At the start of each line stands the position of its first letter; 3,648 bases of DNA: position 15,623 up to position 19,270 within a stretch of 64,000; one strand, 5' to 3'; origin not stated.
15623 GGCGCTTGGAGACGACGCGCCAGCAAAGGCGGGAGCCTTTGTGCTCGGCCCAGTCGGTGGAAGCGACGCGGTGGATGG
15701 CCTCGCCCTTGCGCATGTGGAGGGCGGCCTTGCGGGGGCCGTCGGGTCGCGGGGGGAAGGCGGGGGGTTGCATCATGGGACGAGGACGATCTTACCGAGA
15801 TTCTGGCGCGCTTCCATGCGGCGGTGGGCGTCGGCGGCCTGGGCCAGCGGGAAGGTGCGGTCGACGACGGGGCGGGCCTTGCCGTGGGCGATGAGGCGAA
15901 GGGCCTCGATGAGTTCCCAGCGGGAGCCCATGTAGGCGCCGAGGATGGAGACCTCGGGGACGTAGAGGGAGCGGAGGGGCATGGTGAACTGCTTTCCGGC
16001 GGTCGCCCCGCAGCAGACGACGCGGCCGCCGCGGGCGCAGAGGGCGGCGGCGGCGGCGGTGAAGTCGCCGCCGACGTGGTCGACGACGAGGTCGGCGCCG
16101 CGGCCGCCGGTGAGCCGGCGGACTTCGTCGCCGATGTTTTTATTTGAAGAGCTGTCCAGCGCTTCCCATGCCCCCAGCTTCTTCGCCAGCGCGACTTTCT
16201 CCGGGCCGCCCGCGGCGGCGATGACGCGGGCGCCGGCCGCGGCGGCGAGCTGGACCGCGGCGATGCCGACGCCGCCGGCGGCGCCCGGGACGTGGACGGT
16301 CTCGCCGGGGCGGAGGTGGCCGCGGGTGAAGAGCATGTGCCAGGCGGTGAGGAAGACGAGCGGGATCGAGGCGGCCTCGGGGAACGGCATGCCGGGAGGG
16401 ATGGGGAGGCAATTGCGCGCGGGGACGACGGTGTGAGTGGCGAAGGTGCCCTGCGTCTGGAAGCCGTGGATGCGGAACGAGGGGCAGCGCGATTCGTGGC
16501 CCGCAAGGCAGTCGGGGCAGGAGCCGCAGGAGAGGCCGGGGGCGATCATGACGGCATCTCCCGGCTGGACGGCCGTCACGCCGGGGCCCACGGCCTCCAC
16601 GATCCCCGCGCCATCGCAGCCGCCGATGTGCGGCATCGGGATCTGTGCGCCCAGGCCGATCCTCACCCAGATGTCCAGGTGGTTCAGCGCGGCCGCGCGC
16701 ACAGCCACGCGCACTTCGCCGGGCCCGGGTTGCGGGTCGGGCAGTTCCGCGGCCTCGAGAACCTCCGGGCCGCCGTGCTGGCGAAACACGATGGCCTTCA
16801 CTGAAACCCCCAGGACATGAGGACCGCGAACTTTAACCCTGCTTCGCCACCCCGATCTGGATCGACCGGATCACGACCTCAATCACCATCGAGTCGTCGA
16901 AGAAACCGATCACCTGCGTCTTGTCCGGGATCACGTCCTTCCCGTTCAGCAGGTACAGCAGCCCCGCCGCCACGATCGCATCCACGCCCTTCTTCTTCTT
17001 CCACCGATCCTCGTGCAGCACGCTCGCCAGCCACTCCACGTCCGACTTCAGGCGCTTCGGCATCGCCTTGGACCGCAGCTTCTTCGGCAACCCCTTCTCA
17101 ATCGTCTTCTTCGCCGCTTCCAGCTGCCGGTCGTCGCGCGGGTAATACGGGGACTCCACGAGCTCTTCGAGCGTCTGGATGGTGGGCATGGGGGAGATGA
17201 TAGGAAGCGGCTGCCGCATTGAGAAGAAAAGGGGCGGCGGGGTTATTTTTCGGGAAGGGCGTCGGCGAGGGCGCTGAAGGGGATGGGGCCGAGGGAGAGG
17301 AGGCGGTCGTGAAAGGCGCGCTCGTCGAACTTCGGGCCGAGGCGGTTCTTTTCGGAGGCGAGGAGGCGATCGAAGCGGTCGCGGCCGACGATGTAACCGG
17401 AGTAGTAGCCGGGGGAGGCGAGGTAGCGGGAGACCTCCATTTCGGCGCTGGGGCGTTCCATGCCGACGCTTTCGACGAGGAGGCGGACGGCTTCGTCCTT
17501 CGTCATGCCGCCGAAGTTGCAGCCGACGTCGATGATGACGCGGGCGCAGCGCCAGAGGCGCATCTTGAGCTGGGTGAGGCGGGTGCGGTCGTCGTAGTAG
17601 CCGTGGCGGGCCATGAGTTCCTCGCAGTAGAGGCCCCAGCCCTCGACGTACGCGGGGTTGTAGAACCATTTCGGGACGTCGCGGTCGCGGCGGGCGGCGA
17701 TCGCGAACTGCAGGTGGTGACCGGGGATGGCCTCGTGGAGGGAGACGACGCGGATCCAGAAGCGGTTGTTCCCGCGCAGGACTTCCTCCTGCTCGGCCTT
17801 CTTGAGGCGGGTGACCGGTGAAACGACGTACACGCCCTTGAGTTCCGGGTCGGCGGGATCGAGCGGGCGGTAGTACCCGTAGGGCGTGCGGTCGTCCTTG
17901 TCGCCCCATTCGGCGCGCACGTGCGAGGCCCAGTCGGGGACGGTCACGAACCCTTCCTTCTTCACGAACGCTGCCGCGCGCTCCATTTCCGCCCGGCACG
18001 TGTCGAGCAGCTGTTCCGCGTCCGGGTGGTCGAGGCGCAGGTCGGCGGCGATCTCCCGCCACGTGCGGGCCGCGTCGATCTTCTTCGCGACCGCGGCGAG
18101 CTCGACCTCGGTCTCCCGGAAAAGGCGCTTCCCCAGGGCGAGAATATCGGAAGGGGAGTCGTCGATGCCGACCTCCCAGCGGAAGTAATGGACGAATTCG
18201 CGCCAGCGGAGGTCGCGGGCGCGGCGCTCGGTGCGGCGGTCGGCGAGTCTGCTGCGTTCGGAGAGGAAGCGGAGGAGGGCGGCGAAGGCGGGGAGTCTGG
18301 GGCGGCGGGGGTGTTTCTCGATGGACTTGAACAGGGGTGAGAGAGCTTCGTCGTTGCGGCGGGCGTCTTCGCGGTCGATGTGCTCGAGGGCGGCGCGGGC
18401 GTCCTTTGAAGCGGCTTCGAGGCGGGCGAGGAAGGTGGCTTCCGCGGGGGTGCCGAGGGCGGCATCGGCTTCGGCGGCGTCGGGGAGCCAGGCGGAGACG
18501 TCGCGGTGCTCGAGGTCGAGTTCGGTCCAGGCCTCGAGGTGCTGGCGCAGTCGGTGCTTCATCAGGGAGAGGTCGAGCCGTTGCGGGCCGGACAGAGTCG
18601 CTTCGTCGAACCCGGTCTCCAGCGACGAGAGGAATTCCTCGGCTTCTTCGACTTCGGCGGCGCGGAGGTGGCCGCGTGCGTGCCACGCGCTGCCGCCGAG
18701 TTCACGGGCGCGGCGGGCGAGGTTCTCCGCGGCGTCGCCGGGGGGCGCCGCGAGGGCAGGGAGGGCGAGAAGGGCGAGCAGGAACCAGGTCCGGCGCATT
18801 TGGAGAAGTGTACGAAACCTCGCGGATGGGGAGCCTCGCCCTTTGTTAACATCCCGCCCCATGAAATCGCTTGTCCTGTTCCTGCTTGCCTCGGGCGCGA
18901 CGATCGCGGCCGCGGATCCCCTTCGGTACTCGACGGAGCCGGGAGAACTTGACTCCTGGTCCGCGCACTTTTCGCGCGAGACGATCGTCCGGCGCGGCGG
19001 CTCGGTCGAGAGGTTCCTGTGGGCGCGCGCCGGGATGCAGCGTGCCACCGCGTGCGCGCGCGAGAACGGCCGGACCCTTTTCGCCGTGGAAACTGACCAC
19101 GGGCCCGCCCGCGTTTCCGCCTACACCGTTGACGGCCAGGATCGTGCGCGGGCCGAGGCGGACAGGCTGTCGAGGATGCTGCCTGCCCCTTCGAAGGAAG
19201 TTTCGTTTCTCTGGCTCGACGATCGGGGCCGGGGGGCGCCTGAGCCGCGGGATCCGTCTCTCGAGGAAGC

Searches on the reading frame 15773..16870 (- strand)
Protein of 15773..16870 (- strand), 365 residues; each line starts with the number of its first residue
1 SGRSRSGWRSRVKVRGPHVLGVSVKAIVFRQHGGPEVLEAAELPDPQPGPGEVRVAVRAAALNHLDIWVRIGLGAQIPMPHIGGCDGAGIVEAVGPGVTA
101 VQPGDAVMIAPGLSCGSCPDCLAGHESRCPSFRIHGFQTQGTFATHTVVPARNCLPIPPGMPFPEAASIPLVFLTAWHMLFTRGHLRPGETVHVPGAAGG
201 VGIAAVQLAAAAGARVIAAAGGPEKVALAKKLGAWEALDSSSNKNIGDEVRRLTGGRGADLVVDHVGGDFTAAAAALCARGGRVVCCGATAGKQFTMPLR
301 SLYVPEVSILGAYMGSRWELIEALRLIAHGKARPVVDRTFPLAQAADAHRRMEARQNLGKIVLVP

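Call 86: search_protein_families(library=pfam, proteins=[window:15773-16870:-], max_evalue=0.00001)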
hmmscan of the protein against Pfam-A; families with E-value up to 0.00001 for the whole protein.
window:15773-16870:- (365 aa): 3 families
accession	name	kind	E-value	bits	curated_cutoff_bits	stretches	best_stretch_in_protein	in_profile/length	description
PF00107.32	ADH_zinc_N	-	1.2e-31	109.8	31.8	1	200-328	1-128/129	Zinc-binding dehydrogenase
PF08240.17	ADH_N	-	1.5e-26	93.1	23.5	1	49-158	1-103/104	Alcohol dehydrogenase GroES-like domain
PF13602.12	ADH_zinc_N_2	-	1.2e-23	85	27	1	232-363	1-134/134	Zinc-binding dehydrogenase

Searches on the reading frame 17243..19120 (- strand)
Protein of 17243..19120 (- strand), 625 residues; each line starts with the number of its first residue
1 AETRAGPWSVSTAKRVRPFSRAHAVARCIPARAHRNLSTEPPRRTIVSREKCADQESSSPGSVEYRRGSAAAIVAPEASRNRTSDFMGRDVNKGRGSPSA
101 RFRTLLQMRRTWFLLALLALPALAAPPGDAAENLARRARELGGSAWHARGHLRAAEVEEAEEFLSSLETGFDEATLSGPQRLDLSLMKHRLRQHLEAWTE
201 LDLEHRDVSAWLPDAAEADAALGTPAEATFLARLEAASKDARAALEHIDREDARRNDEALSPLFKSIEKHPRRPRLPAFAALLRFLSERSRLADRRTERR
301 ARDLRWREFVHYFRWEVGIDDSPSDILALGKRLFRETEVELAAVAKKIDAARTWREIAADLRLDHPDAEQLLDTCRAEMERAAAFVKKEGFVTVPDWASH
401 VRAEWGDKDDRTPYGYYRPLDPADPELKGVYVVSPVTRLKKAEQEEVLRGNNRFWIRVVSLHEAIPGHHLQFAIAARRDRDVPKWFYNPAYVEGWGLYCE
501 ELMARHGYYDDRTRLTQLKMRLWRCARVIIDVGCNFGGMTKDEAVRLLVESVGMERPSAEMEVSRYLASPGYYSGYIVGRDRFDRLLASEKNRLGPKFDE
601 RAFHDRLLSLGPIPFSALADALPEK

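Call 86: search_protein_families(library=pfam, proteins=[window:17243-19120:-], max_evalue=0.00001)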
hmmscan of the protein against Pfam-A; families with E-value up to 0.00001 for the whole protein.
window:17243-19120:- (625 aa): 1 family
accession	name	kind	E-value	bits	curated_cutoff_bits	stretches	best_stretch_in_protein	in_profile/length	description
PF05960.17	DUF885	-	1.4e-74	253.1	32.4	1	235-621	139-531/532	Bacterial protein of unknown function (DUF885)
